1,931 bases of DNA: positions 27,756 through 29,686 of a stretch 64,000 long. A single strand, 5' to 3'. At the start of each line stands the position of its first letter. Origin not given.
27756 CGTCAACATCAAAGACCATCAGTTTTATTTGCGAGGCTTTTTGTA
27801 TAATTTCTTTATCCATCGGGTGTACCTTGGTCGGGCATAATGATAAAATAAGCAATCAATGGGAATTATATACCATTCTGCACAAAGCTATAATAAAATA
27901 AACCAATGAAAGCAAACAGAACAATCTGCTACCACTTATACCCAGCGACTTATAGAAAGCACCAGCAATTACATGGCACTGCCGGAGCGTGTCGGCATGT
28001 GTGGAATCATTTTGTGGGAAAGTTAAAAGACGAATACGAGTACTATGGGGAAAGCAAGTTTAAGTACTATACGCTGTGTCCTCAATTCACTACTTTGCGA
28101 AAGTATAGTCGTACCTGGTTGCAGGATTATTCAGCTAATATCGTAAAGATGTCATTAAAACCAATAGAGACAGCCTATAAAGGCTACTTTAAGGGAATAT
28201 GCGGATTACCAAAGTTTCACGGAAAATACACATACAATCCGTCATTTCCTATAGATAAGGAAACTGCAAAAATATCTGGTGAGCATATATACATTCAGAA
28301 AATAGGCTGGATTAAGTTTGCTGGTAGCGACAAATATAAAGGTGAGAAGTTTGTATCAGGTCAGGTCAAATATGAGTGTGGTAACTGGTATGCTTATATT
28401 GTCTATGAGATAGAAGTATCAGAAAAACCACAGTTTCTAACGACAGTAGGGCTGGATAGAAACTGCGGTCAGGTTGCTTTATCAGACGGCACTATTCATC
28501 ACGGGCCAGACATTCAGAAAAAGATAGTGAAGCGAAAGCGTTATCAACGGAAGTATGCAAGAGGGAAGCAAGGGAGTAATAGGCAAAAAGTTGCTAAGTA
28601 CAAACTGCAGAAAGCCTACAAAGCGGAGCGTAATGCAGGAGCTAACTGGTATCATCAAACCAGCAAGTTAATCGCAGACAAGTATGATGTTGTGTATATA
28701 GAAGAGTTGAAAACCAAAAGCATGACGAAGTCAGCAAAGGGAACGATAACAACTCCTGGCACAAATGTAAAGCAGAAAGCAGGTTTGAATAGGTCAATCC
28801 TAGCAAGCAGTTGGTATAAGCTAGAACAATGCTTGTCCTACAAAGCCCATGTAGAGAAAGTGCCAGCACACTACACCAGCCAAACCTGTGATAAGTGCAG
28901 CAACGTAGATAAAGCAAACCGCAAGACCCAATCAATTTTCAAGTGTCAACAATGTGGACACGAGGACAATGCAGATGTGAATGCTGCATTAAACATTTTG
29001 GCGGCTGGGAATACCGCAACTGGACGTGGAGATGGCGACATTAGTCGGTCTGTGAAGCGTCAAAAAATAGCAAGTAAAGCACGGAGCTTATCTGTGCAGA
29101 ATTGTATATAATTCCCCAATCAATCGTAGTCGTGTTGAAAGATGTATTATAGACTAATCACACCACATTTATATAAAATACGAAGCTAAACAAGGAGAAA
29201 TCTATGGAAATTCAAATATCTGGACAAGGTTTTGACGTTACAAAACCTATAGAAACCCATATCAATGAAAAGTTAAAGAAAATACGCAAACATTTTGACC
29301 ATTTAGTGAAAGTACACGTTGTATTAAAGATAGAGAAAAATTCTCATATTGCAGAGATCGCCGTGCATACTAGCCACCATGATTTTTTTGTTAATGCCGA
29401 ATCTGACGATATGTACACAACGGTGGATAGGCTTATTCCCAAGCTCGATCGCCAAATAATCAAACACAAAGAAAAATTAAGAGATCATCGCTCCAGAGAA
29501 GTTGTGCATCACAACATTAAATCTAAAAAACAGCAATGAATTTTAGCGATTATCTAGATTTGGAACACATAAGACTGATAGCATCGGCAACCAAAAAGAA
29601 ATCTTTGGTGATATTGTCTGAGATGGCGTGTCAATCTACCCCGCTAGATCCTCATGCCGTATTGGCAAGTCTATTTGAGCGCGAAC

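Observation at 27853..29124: tnpB-only element with 23-bp terminal inverted repeats and an 8-bp target-site-like direct repeat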

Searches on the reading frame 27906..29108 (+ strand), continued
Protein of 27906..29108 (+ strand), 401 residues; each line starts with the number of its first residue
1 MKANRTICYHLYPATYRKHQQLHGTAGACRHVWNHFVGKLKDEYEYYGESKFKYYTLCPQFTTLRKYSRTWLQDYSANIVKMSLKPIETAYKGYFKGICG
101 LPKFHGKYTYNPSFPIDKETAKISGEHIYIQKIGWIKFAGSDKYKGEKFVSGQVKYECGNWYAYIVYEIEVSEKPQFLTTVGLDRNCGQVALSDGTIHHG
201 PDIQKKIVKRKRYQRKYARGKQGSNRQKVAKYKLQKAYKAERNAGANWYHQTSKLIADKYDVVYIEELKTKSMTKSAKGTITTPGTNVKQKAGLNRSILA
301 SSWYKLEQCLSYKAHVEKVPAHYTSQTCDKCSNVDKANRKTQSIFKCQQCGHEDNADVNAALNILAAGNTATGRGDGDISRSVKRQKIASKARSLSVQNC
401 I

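Call 54: find_encoding_contigs(protein=P0107, flank=1500, max_places=10)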
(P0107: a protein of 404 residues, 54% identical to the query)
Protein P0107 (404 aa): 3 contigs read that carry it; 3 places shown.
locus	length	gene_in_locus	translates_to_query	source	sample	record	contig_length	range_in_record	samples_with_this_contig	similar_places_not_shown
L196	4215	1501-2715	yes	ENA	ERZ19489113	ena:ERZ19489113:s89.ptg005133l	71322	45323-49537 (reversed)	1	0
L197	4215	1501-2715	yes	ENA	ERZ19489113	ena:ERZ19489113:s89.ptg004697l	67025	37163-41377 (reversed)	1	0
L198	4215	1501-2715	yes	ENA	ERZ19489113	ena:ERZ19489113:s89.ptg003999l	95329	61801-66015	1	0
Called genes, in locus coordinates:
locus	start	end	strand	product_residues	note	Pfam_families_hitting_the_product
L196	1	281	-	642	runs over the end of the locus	PF13249:SQHop_cyclase_N, PF09492:Pec_lyase (faint), PF13243:SQHop_cyclase_C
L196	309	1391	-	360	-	PF00494:SQS_PSY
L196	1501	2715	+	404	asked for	PF12323:HTH_OrfB_IS605 (weak), PF01385:OrfB_IS605 (weak), PF07282:Cas12f1-like_TNB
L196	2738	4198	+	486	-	PF00483:NTP_transferase, PF22640:ManC_GMP_beta-helix, PF01050:MannoseP_isomer, PF07883:Cupin_2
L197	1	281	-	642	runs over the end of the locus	PF13249:SQHop_cyclase_N, PF09492:Pec_lyase (faint), PF13243:SQHop_cyclase_C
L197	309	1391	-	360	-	PF00494:SQS_PSY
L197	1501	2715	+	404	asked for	PF12323:HTH_OrfB_IS605 (weak), PF01385:OrfB_IS605 (weak), PF07282:Cas12f1-like_TNB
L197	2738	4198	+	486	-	PF00483:NTP_transferase, PF22640:ManC_GMP_beta-helix, PF01050:MannoseP_isomer, PF07883:Cupin_2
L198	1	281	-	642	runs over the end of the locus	PF13249:SQHop_cyclase_N, PF09492:Pec_lyase (faint), PF13243:SQHop_cyclase_C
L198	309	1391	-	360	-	PF00494:SQS_PSY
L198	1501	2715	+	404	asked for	PF12323:HTH_OrfB_IS605 (weak), PF01385:OrfB_IS605 (weak), PF07282:Cas12f1-like_TNB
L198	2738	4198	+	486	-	PF00483:NTP_transferase, PF22640:ManC_GMP_beta-helix, PF01050:MannoseP_isomer, PF07883:Cupin_2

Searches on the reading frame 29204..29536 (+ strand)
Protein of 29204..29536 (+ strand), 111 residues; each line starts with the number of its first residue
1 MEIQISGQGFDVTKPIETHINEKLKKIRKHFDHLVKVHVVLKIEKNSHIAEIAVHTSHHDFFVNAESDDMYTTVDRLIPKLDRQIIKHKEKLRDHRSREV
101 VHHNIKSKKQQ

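Call 39: find_encoding_contigs(protein=window:29204-29536:+, flank=4000, max_places=8)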
Protein window:29204-29536:+ (111 aa): no gene with exactly this product is on record in the collection.
